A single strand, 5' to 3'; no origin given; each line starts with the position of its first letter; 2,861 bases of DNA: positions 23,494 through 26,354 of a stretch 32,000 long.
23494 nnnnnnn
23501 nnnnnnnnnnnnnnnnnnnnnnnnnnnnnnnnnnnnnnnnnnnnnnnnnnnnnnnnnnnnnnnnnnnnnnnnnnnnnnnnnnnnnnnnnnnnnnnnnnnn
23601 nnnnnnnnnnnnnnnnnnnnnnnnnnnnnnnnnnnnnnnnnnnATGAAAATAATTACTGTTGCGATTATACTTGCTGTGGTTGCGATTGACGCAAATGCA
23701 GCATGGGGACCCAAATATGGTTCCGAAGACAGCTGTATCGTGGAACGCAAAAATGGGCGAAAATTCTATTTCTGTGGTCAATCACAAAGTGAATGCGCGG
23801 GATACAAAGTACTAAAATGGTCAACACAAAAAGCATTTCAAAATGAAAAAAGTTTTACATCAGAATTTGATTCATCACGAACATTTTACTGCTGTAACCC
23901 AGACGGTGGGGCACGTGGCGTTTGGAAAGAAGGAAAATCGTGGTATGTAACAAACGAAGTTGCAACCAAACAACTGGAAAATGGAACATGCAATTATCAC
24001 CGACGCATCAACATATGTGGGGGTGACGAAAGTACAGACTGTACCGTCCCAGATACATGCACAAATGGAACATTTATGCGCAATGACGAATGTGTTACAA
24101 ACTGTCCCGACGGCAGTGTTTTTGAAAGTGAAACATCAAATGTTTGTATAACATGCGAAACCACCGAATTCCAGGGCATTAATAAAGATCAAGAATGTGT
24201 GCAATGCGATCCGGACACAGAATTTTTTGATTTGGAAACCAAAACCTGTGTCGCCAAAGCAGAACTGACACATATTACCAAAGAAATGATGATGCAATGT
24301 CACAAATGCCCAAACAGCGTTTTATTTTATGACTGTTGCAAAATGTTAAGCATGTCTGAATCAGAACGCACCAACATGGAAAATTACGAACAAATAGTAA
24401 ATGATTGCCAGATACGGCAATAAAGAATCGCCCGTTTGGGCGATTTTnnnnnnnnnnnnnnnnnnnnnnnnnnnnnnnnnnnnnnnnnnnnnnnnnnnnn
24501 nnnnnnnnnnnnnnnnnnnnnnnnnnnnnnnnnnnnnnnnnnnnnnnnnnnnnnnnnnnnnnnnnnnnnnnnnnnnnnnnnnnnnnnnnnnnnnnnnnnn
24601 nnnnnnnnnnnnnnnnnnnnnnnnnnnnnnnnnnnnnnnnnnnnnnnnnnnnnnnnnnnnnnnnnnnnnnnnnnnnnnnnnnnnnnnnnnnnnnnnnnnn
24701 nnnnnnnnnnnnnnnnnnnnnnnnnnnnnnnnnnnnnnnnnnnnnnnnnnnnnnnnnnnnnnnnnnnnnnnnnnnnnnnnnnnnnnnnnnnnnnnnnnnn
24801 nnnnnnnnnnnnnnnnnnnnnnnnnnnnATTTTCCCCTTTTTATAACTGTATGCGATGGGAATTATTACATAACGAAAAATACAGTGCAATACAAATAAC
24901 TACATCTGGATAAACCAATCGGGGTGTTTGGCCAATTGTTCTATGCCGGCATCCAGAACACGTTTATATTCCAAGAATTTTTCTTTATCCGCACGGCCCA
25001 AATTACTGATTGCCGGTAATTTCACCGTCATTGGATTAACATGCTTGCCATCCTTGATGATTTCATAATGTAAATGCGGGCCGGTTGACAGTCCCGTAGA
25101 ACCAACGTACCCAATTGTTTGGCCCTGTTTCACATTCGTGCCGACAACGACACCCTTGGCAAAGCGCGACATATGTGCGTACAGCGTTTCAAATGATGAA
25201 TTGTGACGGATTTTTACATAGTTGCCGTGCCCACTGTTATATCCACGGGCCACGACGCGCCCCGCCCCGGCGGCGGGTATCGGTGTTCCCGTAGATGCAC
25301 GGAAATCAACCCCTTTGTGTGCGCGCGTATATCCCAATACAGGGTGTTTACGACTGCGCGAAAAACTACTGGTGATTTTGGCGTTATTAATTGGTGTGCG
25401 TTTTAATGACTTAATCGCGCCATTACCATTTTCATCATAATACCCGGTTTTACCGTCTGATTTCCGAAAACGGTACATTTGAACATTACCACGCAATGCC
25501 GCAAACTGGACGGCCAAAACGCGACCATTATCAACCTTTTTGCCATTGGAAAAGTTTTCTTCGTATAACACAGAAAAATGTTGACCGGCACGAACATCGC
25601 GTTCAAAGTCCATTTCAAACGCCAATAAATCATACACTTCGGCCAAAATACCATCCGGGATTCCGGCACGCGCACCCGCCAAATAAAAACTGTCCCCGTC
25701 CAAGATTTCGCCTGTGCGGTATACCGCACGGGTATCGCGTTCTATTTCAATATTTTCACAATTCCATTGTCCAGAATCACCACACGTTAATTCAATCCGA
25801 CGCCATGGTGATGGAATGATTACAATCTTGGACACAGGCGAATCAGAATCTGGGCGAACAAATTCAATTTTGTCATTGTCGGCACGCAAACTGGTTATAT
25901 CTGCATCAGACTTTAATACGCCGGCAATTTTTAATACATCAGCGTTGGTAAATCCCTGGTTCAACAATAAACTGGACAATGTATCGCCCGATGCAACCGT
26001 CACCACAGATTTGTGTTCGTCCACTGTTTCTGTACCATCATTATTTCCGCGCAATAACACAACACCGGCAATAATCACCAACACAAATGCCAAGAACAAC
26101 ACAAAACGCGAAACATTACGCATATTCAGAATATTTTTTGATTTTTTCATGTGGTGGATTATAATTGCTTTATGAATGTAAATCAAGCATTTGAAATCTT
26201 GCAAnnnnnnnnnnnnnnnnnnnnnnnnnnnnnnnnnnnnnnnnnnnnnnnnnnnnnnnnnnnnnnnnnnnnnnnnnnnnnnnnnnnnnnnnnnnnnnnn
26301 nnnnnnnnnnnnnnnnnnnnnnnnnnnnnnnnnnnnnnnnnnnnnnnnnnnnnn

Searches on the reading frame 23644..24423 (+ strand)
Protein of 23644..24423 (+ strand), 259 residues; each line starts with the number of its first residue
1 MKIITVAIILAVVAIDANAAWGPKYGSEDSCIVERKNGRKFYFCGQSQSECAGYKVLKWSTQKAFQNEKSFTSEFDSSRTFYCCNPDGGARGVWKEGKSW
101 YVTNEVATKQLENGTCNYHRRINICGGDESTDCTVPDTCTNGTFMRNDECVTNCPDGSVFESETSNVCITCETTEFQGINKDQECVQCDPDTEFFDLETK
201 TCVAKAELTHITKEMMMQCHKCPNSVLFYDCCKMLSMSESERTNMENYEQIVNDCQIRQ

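Call 12: search_protein_families(library=pfam, proteins=[window:23644-24423:+], max_evalue=0.01)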
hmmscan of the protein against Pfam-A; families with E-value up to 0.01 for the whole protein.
window:23644-24423:+ (259 aa): 0 families

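Call 24: find_encoding_contigs(protein=window:23644-24423:+, flank=3000, max_places=6)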
Protein window:23644-24423:+ (259 aa): 23 contigs read that carry it; 6 places shown.
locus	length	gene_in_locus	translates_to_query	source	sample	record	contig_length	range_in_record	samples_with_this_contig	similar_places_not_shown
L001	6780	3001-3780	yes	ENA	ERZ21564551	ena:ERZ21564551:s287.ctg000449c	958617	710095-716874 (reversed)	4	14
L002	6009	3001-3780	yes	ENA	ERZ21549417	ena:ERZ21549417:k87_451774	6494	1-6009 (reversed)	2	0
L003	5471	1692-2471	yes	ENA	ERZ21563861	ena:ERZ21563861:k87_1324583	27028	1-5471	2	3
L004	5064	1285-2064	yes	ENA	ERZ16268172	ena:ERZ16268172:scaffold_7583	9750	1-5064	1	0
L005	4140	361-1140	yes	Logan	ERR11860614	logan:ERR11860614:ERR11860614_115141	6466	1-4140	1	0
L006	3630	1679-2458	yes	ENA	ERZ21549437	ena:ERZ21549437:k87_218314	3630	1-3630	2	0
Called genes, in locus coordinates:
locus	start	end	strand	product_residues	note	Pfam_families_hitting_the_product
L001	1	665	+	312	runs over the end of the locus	PF01435:Peptidase_M48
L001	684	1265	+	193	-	PF00265:TK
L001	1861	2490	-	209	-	-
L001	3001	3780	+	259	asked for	-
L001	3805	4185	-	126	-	-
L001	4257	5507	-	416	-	PF22310:NMB0315_dom_I (faint), PF19425:Csd3_N2, PF01551:Peptidase_M23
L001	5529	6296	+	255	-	PF06325:PrmA (weak), PF05175:MTS, PF13489:Methyltransf_23 (faint), PF01135:PCMT (weak), PF13847:Methyltransf_31, PF13649:Methyltransf_25 (weak)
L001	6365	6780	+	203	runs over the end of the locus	-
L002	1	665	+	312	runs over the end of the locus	PF01435:Peptidase_M48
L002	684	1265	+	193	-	PF00265:TK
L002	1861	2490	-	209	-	-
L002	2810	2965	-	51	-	-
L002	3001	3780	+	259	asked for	-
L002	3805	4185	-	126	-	-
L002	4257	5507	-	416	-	PF22310:NMB0315_dom_I (faint), PF19425:Csd3_N2, PF01551:Peptidase_M23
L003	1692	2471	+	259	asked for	-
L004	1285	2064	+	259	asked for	-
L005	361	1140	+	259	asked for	-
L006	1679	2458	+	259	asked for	-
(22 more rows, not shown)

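Call 42: search_protein_families(library=pfam, max_evalue=1, proteins=[window:23644-24423:+])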
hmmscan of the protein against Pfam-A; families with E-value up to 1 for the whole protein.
window:23644-24423:+ (259 aa): 0 families

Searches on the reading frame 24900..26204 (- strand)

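Call 12: search_protein_families(library=pfam, proteins=[window:24900-26204:-], max_evalue=0.01)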
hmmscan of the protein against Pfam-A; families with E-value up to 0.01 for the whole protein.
window:24900-26204:- (434 aa): 3 families
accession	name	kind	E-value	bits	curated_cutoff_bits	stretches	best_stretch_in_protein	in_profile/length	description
PF01551.29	Peptidase_M23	-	7e-34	116.4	28.7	1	295-391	2-96/96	Peptidase family M23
PF19425.4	Csd3_N2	-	5.8e-10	39.6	27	1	172-281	16-120/122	Csd3 second domain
PF22310.2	NMB0315_dom_I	-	4.8e-06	27.3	27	1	69-125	7-61/83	NMB0315-like, domain I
